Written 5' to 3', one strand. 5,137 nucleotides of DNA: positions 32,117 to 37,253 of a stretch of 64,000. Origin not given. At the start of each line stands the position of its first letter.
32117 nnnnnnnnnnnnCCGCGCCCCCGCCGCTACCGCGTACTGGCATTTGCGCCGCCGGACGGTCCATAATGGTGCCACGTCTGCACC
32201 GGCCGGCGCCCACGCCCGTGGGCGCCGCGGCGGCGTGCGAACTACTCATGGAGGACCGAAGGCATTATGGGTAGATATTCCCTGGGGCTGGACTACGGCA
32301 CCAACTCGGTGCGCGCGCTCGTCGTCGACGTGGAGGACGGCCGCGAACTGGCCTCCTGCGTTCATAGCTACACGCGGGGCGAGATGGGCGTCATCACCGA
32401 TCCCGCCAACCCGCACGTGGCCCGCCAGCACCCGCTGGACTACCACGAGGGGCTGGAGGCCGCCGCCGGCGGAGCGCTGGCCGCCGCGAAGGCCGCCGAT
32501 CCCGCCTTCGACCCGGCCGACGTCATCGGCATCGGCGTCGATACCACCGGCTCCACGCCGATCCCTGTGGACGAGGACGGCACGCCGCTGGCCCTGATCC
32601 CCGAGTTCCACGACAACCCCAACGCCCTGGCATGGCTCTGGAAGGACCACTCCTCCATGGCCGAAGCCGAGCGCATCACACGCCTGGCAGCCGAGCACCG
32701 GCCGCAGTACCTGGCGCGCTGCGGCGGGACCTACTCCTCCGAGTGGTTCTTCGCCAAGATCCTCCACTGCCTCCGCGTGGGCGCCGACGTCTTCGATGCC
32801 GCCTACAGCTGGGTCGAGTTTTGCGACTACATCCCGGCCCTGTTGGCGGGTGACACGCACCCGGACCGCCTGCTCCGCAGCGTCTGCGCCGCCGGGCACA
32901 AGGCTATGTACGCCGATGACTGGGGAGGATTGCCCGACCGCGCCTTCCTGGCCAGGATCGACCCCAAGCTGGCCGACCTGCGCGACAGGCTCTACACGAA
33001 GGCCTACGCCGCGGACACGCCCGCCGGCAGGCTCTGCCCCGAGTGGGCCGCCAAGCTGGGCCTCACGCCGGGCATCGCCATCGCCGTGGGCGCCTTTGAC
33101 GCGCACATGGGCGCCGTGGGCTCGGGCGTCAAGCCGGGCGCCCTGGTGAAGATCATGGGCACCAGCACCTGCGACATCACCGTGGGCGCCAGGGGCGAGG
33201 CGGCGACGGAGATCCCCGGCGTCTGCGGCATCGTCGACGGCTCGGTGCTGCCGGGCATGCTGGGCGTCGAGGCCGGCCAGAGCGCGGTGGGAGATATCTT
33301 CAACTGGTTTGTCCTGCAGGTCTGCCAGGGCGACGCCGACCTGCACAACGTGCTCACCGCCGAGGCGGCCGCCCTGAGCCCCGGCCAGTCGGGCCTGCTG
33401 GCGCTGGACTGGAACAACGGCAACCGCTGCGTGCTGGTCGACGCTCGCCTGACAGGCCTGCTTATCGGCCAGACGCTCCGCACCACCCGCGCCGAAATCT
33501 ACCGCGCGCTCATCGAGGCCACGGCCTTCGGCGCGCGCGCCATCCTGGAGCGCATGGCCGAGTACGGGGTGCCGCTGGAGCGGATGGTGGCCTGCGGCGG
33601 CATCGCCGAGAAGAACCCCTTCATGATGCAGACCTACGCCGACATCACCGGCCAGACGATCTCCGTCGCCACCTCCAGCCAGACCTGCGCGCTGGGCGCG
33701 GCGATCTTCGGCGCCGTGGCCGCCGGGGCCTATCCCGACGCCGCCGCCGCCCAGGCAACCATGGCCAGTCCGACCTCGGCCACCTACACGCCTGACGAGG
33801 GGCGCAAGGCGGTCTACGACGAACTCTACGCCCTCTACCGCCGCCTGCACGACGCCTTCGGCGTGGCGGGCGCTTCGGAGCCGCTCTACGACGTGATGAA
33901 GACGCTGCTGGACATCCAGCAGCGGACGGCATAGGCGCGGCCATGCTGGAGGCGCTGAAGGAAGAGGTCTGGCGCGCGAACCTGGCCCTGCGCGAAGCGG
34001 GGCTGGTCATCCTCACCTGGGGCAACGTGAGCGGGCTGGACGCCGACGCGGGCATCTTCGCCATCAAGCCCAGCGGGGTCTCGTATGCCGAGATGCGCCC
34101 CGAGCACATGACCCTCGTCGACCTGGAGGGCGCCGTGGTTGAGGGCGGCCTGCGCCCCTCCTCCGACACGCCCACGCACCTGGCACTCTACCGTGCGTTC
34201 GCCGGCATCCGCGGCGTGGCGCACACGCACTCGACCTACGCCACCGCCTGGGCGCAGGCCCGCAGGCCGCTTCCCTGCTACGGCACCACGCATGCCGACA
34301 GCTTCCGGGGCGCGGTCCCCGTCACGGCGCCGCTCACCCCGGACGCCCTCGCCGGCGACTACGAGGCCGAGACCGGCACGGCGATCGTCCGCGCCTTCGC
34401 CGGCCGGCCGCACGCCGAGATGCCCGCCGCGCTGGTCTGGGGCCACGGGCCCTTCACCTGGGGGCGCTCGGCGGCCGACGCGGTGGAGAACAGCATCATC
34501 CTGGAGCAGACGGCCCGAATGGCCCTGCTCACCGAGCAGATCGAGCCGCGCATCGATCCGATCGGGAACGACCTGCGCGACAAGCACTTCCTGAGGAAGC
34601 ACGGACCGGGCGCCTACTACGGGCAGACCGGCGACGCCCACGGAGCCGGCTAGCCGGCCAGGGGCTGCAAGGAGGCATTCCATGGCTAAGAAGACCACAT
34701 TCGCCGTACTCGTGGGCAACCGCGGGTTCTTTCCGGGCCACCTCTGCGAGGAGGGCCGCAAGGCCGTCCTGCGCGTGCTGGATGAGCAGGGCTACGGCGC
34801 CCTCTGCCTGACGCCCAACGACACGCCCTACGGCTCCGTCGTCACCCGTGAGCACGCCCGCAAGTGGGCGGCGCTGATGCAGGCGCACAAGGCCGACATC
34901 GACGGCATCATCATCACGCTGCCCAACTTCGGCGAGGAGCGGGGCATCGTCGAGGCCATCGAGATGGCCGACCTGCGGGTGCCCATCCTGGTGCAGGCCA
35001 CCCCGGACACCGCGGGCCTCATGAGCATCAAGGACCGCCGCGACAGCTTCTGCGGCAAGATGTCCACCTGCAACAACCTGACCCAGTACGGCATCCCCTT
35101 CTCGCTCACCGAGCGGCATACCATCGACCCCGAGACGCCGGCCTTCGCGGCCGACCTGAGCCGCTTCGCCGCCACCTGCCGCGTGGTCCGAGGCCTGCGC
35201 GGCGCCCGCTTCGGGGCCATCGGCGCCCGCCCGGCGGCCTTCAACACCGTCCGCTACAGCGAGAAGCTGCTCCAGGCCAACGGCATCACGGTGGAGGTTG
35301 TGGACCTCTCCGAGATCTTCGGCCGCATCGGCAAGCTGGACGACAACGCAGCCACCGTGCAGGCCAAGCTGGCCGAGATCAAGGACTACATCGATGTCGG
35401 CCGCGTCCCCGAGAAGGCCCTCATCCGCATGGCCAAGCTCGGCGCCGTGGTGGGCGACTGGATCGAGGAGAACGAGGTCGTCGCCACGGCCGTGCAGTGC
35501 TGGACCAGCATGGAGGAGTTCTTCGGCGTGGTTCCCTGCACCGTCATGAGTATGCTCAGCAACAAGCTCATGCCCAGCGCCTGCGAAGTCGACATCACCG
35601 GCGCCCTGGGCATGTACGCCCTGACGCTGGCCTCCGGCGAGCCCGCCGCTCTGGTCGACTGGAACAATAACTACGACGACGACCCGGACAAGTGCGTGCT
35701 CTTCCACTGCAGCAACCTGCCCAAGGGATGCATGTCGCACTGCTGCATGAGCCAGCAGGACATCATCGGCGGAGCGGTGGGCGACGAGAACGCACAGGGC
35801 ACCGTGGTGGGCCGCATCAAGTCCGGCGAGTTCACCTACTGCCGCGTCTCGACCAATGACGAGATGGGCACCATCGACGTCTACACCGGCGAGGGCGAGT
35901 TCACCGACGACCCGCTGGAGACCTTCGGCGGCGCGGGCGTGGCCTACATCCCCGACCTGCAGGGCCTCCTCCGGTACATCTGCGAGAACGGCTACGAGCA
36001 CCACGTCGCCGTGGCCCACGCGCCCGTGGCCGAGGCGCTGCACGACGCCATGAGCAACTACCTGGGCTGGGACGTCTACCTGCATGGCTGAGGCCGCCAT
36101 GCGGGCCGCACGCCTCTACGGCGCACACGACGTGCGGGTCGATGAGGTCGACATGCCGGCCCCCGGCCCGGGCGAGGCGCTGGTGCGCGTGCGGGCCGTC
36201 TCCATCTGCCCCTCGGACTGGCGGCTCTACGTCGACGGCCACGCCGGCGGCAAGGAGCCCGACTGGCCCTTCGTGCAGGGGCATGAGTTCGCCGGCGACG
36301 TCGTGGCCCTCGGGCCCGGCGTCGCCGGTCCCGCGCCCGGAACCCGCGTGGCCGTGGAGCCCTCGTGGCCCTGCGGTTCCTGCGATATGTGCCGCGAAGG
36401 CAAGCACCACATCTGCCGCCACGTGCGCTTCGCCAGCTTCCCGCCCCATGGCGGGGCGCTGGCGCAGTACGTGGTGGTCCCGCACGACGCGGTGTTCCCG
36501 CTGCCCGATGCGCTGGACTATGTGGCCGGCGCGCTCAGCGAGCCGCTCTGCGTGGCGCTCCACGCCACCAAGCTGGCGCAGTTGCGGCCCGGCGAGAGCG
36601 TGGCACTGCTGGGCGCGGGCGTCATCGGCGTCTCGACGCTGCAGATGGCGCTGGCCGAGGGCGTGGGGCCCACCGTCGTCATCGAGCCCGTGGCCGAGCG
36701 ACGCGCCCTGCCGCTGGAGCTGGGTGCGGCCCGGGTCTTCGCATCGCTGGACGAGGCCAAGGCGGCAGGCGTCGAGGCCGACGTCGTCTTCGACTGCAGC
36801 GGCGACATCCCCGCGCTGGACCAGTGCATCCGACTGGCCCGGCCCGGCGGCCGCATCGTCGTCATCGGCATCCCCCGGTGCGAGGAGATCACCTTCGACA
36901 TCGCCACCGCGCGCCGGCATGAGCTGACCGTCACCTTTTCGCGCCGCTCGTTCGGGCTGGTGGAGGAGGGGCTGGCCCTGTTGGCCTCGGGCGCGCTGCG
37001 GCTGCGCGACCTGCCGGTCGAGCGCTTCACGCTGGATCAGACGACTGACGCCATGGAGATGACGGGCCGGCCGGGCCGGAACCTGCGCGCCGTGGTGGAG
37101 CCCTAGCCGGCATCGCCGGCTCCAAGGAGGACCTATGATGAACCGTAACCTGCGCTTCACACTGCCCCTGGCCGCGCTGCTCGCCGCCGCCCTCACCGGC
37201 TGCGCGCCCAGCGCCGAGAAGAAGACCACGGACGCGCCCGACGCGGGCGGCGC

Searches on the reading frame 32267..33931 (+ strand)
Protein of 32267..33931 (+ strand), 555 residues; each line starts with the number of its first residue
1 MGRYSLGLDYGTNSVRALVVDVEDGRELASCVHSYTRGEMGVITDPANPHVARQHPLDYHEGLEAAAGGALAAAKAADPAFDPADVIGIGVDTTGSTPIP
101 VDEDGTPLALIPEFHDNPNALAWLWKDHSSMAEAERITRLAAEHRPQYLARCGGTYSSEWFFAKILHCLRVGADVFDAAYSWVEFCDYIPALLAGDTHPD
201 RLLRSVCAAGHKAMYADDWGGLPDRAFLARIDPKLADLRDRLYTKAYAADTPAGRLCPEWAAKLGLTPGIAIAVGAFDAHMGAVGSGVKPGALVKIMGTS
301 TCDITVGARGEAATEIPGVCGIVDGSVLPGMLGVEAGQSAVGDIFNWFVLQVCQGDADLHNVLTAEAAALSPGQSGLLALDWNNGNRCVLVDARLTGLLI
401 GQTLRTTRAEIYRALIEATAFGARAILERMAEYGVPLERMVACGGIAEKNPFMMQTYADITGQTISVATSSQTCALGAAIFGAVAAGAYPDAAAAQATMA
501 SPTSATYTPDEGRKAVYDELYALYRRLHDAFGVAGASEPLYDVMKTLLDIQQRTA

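Call 72: search_protein_families(library=pfam, proteins=[window:32267-33931:+], max_evalue=0.0001)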
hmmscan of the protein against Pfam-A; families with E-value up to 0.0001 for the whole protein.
window:32267-33931:+ (555 aa): 2 families
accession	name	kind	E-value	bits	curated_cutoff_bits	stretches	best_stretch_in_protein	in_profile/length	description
PF02782.22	FGGY_C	-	1.8e-39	136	27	1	295-486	3-198/198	FGGY family of carbohydrate kinases, C-terminal domain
PF00370.27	FGGY_N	-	9.4e-10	38.9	28.8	1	4-285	1-245/245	FGGY family of carbohydrate kinases, N-terminal domain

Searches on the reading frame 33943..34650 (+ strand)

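Call 72: search_protein_families(library=pfam, proteins=[window:33943-34650:+], max_evalue=0.0001)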
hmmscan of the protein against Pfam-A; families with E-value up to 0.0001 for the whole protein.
window:33943-34650:+ (236 aa): 1 family
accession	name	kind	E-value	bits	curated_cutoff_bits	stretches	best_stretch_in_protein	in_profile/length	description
PF00596.27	Aldolase_II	-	1.7e-48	165.4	22.2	1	7-195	1-183/183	Class II Aldolase and Adducin N-terminal domain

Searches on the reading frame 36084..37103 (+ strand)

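Call 73: search_protein_families(library=pfam, proteins=[window:36084-37103:+], max_evalue=0.0001)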
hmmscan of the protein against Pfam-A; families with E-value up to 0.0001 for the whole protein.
window:36084-37103:+ (340 aa): 4 families
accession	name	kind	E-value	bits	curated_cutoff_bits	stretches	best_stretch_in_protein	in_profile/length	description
PF08240.17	ADH_N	-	7.4e-31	106.9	23.5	1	28-142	1-104/104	Alcohol dehydrogenase GroES-like domain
PF00107.32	ADH_zinc_N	-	3e-17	63.2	31.8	1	181-289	2-115/129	Zinc-binding dehydrogenase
PF16912.11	Glu_dehyd_C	-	4.8e-07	29.9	34.9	1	157-278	12-146/211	Glucose dehydrogenase C-terminus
PF13602.12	ADH_zinc_N_2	-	5.9e-06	27.7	27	1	227-325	19-121/134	Zinc-binding dehydrogenase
